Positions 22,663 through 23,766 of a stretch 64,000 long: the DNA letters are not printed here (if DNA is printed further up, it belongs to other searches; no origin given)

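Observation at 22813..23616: Triosephosphate isomerase homolog at the canonical operon position with three of four catalytic residues replaced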

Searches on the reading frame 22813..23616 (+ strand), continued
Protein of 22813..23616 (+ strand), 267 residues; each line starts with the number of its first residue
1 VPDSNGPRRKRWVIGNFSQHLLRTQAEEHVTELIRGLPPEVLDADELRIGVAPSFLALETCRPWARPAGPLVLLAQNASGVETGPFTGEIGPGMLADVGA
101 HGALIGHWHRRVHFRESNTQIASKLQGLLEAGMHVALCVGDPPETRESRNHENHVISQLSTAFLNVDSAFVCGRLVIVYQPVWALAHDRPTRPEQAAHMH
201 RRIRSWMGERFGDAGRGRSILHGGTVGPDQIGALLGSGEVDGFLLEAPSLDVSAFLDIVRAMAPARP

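Call 37: fold_search(model_id=the predicted structure, library=pdb)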
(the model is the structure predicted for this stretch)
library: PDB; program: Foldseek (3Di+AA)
matches with E <= 10: 1818; with E <= 0.001: 497
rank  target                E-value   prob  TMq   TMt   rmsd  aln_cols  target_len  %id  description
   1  5ibx_H                1.3e-24  1.00  0.87  0.92   2.0       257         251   28  1.65 Angstrom Crystal Structure of Triosephosphate Isomerase (TIM) from Streptococcus pneumoniae (released 2016-03-09)
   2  5ibx_D                1.9e-24  1.00  0.86  0.92   1.9       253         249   28  1.65 Angstrom Crystal Structure of Triosephosphate Isomerase (TIM) from Streptococcus pneumoniae (released 2016-03-09)
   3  3tao_B                1.9e-24  1.00  0.89  0.92   2.3       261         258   27  Structure of Mycobacterium tuberculosis triosephosphate isomerase bound to phosphoglycolohydroxamate (released 2011-11-30)
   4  7n8u_A                2.4e-24  1.00  0.88  0.89   2.2       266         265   29  Crystal structure of Triosephosphate isomerase from Candidatus Prometheoarchaeum syntrophicum (released 2022-06-15)
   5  3gvg_A                6.5e-24  1.00  0.89  0.93   1.9       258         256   27  Crystal structure of Triosephosphate isomerase from Mycobacterium tuberculosis (released 2009-04-14)
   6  5ibx_G                7.3e-24  1.00  0.86  0.93   1.8       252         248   28  1.65 Angstrom Crystal Structure of Triosephosphate Isomerase (TIM) from Streptococcus pneumoniae (released 2016-03-09)
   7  5ibx_A                8.2e-24  1.00  0.86  0.92   2.0       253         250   28  1.65 Angstrom Crystal Structure of Triosephosphate Isomerase (TIM) from Streptococcus pneumoniae (released 2016-03-09)
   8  9qus_A                9.7e-24  1.00  0.87  0.92   2.0       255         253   30  Triosephosphate isomerase of Rhodonellum psychrophilum (released 2025-05-14)
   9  5ibx_E                1.5e-23  1.00  0.87  0.92   1.9       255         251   28  1.65 Angstrom Crystal Structure of Triosephosphate Isomerase (TIM) from Streptococcus pneumoniae (released 2016-03-09)
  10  4k6a_A                2.1e-23  1.00  0.87  0.91   2.4       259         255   29  Revised Crystal Structure of apo-form of Triosephosphate Isomerase (tpiA) from Escherichia coli at 1.8 Angstrom Resolu (released 2013-05-01)
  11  3ta6_A                2.2e-23  1.00  0.89  0.93   1.9       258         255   27  Structure of Mycobacterium tuberculosis triosephosphate isomerase (released 2011-11-30)
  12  7n8u_B                2.3e-23  1.00  0.88  0.89   2.2       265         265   29  Crystal structure of Triosephosphate isomerase from Candidatus Prometheoarchaeum syntrophicum (released 2022-06-15)
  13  4y96_A                2.6e-23  1.00  0.87  0.93   1.8       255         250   33  Crystal structure of Triosephosphate Isomerase from Gemmata obscuriglobus (released 2015-07-15)
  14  9quu_B                2.6e-23  1.00  0.89  0.93   1.9       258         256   27  Triosephosphate isomerase of Rhodococcus sp. JG-3 (released 2025-05-14)
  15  1yya_A                3.3e-23  1.00  0.86  0.91   2.1       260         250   34  Crystal structure of TT0473, putative Triosephosphate Isomerase from Thermus thermophilus HB8 (released 2005-03-15)
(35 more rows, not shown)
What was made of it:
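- On Triosephosphate isomerase family (Pfam PF00121, fold level): Foldseek target-normalised TM-score (TMt) 0.87-0.93, rmsd about 2 A (call 37).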

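Call 39: find_encoding_contigs(protein=P0002, flank=8000, max_places=3)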
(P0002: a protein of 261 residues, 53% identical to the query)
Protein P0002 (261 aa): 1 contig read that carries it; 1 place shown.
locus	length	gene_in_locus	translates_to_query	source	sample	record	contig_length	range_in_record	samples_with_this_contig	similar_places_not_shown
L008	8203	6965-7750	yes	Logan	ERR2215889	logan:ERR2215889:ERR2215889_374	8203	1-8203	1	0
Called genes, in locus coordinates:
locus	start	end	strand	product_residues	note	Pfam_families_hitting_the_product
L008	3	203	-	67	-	?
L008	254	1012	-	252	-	PF00005:ABC_tran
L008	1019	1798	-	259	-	PF02405:MlaE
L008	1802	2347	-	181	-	-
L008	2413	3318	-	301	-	PF00753:Lactamase_B (weak)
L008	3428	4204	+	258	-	-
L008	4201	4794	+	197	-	-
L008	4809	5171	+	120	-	PF07238:PilZ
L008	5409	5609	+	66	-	-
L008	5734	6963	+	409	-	PF00162:PGK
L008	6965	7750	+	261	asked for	PF00121:TIM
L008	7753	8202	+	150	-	?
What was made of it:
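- Tried and rejected: The closest TIM, P0002 (53% identical), sits in its own pgk operon in another organism and is not a paralogue (call 39).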

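Call 40: find_encoding_contigs(protein=P0003, flank=8000, max_places=3)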
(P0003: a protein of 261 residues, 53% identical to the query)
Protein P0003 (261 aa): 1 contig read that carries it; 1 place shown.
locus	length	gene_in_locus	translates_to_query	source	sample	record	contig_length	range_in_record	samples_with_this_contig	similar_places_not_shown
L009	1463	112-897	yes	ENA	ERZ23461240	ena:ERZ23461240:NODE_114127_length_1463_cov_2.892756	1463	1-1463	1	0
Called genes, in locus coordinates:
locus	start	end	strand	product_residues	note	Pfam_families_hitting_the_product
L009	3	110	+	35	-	?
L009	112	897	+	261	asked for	PF00121:TIM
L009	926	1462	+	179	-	?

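Call 43: list_cluster_members(proteins=[P0176, window:22813-23616:+, window:23624-24172:+, window:24205-25011:+])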
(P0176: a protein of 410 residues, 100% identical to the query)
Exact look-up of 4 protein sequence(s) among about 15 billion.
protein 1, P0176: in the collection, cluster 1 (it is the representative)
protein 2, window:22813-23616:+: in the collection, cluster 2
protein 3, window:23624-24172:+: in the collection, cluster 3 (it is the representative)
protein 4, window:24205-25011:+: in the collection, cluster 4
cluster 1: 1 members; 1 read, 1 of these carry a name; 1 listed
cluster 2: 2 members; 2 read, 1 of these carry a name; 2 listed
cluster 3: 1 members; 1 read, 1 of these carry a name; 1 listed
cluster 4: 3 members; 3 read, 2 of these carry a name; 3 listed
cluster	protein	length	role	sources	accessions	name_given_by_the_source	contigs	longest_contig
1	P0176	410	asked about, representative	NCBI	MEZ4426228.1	MAG: phosphoglycerate kinase [Nannocystaceae bacterium]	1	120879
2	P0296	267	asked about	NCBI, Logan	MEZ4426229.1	MAG: triose-phosphate isomerase family protein [Nannocystaceae bacterium]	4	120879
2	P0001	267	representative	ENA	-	-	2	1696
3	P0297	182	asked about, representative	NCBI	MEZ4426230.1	MAG: preprotein translocase subunit SecG [Nannocystaceae bacterium]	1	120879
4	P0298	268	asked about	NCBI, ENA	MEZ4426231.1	MAG: diaminopimelate epimerase [Nannocystaceae bacterium]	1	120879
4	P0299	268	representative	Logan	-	-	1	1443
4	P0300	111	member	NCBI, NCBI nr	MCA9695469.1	MAG: diaminopimelate epimerase, partial [Myxococcales bacterium] | diaminopimelate epimerase [Myxococcales bacterium]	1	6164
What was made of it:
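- On Triosephosphate isomerase, EC 5.3.1.1 (functional equivalog): PGAP name is 'triose-phosphate isomerase family protein' (call 43).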

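Call 46: find_encoding_contigs(protein=P0001, flank=10000, max_places=4)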
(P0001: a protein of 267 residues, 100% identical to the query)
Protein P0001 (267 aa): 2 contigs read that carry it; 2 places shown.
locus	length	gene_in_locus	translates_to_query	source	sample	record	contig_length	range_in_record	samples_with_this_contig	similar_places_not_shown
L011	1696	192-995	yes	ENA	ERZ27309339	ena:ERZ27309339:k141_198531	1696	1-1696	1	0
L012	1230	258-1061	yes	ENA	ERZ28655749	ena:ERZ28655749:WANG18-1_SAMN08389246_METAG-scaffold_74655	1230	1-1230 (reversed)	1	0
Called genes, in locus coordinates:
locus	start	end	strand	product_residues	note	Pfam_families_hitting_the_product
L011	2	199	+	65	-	?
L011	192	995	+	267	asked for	PF00121:TIM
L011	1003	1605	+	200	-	PF03840:SecG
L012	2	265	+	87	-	?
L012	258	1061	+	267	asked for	PF00121:TIM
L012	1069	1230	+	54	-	?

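Call 58: list_cluster_members(proteins=[P0007, P0016, P0017, P0020, P0023, P0012, P0013, P0014, P0009, P0021])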
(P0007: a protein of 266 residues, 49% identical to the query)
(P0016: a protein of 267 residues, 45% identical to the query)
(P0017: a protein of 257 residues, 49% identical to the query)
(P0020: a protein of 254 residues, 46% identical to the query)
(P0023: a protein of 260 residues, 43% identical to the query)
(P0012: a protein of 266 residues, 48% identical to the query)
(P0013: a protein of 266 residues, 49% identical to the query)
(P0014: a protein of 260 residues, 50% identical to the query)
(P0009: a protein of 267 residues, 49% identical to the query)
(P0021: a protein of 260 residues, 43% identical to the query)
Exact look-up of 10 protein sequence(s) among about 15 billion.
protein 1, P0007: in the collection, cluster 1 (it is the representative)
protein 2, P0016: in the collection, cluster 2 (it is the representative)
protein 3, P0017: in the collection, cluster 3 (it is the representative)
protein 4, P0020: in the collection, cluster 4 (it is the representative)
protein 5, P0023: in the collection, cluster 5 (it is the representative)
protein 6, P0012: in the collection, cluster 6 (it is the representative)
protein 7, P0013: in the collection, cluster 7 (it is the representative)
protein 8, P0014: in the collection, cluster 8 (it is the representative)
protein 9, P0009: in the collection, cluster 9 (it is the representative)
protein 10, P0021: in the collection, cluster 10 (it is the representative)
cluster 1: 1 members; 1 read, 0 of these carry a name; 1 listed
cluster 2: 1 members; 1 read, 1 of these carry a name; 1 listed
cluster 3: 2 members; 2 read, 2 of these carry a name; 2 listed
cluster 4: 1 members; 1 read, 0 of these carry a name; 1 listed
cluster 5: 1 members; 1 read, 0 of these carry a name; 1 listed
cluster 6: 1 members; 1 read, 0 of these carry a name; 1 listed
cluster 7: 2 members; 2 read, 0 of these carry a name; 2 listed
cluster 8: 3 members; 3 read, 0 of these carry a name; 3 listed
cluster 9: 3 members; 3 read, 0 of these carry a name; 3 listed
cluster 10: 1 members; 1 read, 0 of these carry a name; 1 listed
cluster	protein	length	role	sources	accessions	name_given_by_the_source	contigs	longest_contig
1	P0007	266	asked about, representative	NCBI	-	-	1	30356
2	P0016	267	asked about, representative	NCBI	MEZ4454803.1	MAG: triose-phosphate isomerase [Nannocystaceae bacterium]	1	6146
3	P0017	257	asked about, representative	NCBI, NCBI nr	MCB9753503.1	MAG: triose-phosphate isomerase [Myxococcales bacterium] | triose-phosphate isomerase [Myxococcales bacterium]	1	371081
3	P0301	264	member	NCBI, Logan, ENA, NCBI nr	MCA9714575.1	MAG: triose-phosphate isomerase [Myxococcales bacterium] | triose-phosphate isomerase [Myxococcales bacterium]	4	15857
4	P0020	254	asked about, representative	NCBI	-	-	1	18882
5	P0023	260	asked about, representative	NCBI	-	-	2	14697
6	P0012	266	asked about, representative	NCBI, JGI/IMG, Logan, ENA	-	-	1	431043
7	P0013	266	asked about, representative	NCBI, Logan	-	-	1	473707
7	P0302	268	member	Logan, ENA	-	-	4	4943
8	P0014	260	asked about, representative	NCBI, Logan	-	-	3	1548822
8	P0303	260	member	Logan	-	-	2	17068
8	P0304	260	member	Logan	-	-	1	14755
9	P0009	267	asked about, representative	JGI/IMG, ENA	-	-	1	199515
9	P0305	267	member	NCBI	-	-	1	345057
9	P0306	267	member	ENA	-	-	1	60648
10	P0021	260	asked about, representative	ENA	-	-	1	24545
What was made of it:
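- Tried and rejected: MEZ4454803 and MCA9714575 lie about 28,500 and 19,100 accessions away from this species' proteins, so they belong to other MAGs of the same submissions (calls 43, 58).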

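Call 62: find_homologous_proteins(query=A1, max_evalue=1e-40)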
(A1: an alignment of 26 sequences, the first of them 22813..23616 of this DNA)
Query A1 (26 sequences) (267 aa, profile of the alignment): 7985 proteins with E <= 1e-40 among 8000 candidates; the best 120 are listed.
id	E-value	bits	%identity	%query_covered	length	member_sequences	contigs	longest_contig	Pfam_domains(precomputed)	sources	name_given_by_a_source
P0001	2.1e-108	380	100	100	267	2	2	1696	PF00121.25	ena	-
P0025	3.0e-92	327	33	70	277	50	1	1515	PF00121.25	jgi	jgi:triosephosphate isomerase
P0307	2.8e-91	324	31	78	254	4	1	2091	PF00121.25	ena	-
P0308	6.2e-90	319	33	70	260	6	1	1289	PF00121.25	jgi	jgi:triosephosphate isomerase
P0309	1.2e-89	318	-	-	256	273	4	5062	PF00121.25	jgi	jgi:triosephosphate isomerase (TIM)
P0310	1.3e-89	318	-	-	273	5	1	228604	PF00121.25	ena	-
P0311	1.8e-89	318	33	70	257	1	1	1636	PF00121.25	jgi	jgi:triosephosphate isomerase (TIM)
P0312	1.9e-89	317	33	70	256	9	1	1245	PF00121.25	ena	-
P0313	7.9e-89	315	33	70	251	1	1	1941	PF00121.25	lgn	-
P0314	4.5e-88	313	33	70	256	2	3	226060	PF00121.25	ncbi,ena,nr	ncbi:MAG TPA: triose-phosphate isomerase [Burkholderiaceae bacterium]|nr:triose-phosphate isomerase 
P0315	1.3e-87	311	33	70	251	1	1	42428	PF00121.25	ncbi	-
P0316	2.6e-87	311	30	96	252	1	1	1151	PF00121.25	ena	-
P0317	3.0e-87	310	31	72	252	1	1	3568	PF00121.25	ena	-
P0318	3.2e-87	310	32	70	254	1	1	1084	PF00121.25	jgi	jgi:triosephosphate isomerase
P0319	3.3e-87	310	31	79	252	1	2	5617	PF00121.25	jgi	jgi:triosephosphate isomerase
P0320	3.7e-87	310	30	96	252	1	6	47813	PF00121.25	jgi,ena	jgi:triosephosphate isomerase (TIM)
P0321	3.9e-87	310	-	-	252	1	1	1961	PF00121.25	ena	-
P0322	7.2e-87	309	30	96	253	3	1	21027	PF00121.25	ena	-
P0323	7.7e-87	309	29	96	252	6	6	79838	PF00121.25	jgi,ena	-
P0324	9.5e-87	309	-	-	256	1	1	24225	PF00121.25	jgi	jgi:triosephosphate isomerase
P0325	1.1e-86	308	33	73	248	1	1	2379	PF00121.25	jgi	-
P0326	1.1e-86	308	29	96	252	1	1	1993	PF00121.25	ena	-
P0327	1.2e-86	308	28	96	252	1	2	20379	PF00121.25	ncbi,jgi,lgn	jgi:triosephosphate isomerase (TIM)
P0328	1.3e-86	308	-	-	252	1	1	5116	PF00121.25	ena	-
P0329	1.3e-86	308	-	-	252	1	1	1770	PF00121.25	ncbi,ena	-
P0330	1.3e-86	308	-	-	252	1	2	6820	PF00121.25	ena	-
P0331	1.3e-86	308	28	96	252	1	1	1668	PF00121.25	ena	-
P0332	1.4e-86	308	33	72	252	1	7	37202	PF00121.25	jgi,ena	-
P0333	1.7e-86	308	30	95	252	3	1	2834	PF00121.25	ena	-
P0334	1.7e-86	308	34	73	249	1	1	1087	PF00121.25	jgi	-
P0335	1.9e-86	308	34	71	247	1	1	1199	PF00121.25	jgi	jgi:triosephosphate isomerase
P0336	1.9e-86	308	28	96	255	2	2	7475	PF00121.25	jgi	jgi:triosephosphate isomerase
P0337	2.1e-86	307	-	-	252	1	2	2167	PF00121.25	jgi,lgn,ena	-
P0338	2.2e-86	307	29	96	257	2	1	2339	PF00121.25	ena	-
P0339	2.3e-86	307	-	-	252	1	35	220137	PF00121.25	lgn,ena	-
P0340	2.3e-86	307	34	72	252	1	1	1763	PF00121.25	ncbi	-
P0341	2.4e-86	307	31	96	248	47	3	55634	PF00121.25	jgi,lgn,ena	jgi:triosephosphate isomerase (TIM)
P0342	2.5e-86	307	32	72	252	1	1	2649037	PF00121.25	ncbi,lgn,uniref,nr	ncbi:triosephosphate isomerase [Limnohabitans sp. MORI2]|uniref:triose-phosphate isomerase n=1 Tax=L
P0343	2.8e-86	307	29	95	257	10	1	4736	PF00121.25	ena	-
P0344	2.8e-86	307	34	72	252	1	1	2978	PF00121.25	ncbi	-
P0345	3.0e-86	307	29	96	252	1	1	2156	PF00121.25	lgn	-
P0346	3.0e-86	307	29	96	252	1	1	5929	PF00121.25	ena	-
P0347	3.1e-86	307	30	79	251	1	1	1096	PF00121.25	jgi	jgi:triosephosphate isomerase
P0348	3.3e-86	307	28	96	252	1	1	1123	PF00121.25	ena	-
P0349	3.3e-86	307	34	72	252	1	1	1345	PF00121.25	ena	-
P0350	3.5e-86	307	34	72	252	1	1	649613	PF00121.25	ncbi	-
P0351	3.8e-86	307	28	96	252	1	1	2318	PF00121.25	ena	-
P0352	4.0e-86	307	29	96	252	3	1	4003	PF00121.25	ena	-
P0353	4.0e-86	307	29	96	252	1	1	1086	PF00121.25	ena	-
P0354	4.4e-86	306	33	73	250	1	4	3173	PF00121.25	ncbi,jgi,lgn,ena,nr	ncbi:MAG TPA: triose-phosphate isomerase [Ramlibacter sp.]|nr:triose-phosphate isomerase [Ramlibacte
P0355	4.5e-86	306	29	96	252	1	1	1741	PF00121.25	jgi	jgi:triosephosphate isomerase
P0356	4.8e-86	306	-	-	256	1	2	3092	PF00121.25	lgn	-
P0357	4.8e-86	306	29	96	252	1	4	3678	PF00121.25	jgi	jgi:triosephosphate isomerase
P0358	4.8e-86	306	34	72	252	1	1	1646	PF00121.25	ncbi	-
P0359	4.9e-86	306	30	87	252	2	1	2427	PF00121.25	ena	-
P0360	5.3e-86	306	28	96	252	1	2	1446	PF00121.25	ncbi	-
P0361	5.3e-86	306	32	72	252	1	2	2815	PF00121.25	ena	-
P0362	5.4e-86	306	29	96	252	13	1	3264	PF00121.25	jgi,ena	jgi:triosephosphate isomerase (TIM)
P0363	5.7e-86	306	32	72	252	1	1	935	PF00121.25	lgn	-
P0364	5.8e-86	306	29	96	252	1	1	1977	PF00121.25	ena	-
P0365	5.8e-86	306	35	72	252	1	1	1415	PF00121.25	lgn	-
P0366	5.9e-86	306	29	95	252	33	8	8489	PF00121.25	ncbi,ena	-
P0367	6.1e-86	306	34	73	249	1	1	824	PF00121.25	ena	-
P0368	6.1e-86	306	33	73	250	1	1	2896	PF00121.25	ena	-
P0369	6.3e-86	306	-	-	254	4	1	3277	PF00121.25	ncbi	-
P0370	6.4e-86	306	29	96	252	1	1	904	PF00121.25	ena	-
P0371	6.5e-86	306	32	72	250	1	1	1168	PF00121.25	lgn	-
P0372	6.6e-86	306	34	72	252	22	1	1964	PF00121.25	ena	-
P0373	6.7e-86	306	28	96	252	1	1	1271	PF00121.25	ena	-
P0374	6.8e-86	306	-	-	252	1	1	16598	PF00121.25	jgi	jgi:triosephosphate isomerase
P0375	7.2e-86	306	32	73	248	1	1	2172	PF00121.25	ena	-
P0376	7.2e-86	306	-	-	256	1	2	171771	PF00121.25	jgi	jgi:triosephosphate isomerase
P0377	7.8e-86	306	32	72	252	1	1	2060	PF00121.25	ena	-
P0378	8.0e-86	306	33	71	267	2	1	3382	PF00121.25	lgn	-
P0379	8.0e-86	306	34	73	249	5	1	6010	PF00121.25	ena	-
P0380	8.1e-86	306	32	72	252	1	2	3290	PF00121.25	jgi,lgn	jgi:triosephosphate isomerase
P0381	8.7e-86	305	29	96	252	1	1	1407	PF00121.25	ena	-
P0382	8.7e-86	305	29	96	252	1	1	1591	PF00121.25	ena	-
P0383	8.7e-86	305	32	72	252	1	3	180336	PF00121.25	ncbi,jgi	ncbi:MAG: Triosephosphate isomerase [Pseudomonadota bacterium]|jgi:triosephosphate isomerase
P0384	8.8e-86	305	-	-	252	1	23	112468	PF00121.25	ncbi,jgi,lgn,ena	-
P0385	9.2e-86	305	30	94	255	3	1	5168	PF00121.25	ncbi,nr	ncbi:MAG TPA: triose-phosphate isomerase [Ramlibacter sp.]|nr:triose-phosphate isomerase [Ramlibacte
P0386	9.3e-86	305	28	96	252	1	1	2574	PF00121.25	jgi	jgi:triosephosphate isomerase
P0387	9.6e-86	305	30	94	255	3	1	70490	PF00121.25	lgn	-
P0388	9.9e-86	305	29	96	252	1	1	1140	PF00121.25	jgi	jgi:triosephosphate isomerase (TIM)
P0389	1.0e-85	305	-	-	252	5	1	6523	PF00121.25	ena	-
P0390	1.0e-85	305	29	96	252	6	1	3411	PF00121.25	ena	-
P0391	1.0e-85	305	33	73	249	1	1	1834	PF00121.25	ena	-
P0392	1.1e-85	305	28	96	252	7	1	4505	PF00121.25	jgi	jgi:triosephosphate isomerase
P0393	1.1e-85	305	29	95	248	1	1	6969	PF00121.25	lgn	-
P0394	1.1e-85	305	30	96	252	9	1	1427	PF00121.25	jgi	-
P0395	1.1e-85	305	34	72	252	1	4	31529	PF00121.25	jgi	-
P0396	1.1e-85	305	28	96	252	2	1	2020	PF00121.25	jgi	jgi:triosephosphate isomerase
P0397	1.1e-85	305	33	73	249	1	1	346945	PF00121.25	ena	-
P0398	1.1e-85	305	30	94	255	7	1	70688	PF00121.25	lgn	-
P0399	1.2e-85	305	29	96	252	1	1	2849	PF00121.25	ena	-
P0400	1.2e-85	305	31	72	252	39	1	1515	PF00121.25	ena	-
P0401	1.2e-85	305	32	72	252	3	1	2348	PF00121.25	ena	-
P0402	1.3e-85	305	34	72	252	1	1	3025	PF00121.25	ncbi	-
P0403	1.3e-85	305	29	96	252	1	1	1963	PF00121.25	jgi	jgi:triosephosphate isomerase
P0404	1.3e-85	305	28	95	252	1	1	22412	PF00121.25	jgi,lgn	jgi:triosephosphate isomerase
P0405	1.3e-85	305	-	-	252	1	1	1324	PF00121.25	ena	-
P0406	1.3e-85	305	34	80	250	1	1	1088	PF00121.25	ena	-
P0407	1.3e-85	305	29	96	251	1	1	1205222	PF00121.25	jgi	jgi:triosephosphate isomerase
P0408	1.4e-85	305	-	-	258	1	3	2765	PF00121.25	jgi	jgi:triosephosphate isomerase (TIM)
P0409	1.4e-85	305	28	96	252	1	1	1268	PF00121.25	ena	-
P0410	1.4e-85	305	28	96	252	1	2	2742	PF00121.25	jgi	jgi:triosephosphate isomerase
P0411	1.4e-85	305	35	73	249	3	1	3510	PF00121.25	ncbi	ncbi:MAG: triose-phosphate isomerase [Ramlibacter sp.]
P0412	1.4e-85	305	28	96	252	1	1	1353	PF00121.25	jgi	jgi:triosephosphate isomerase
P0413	1.5e-85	305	34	72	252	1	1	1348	PF00121.25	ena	-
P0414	1.5e-85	305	29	96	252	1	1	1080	PF00121.25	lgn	-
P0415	1.6e-85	305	33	72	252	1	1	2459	PF00121.25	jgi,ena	jgi:triosephosphate isomerase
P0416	1.6e-85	305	28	96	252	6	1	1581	PF00121.25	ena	-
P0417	1.6e-85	305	34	72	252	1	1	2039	PF00121.25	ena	-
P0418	1.6e-85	305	28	96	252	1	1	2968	PF00121.25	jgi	jgi:triosephosphate isomerase (TIM)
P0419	1.6e-85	305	-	-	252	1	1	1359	PF00121.25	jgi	jgi:triosephosphate isomerase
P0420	1.7e-85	305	28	96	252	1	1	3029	PF00121.25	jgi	jgi:triosephosphate isomerase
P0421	1.7e-85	305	28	96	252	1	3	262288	PF00121.25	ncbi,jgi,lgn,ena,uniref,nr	ncbi:triose-phosphate isomerase [Limnohabitans sp. TS-CS-82]|jgi:triosephosphate isomerase|uniref:tr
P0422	1.8e-85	304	32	72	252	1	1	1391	PF00121.25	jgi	jgi:triosephosphate isomerase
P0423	1.8e-85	304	29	96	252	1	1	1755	PF00121.25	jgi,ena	jgi:triosephosphate isomerase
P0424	1.8e-85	304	29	96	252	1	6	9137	PF00121.25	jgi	jgi:triosephosphate isomerase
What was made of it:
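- Tried and rejected: A profile search with A1 was swamped by Burkholderiales TIMs and was useless (call 62).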
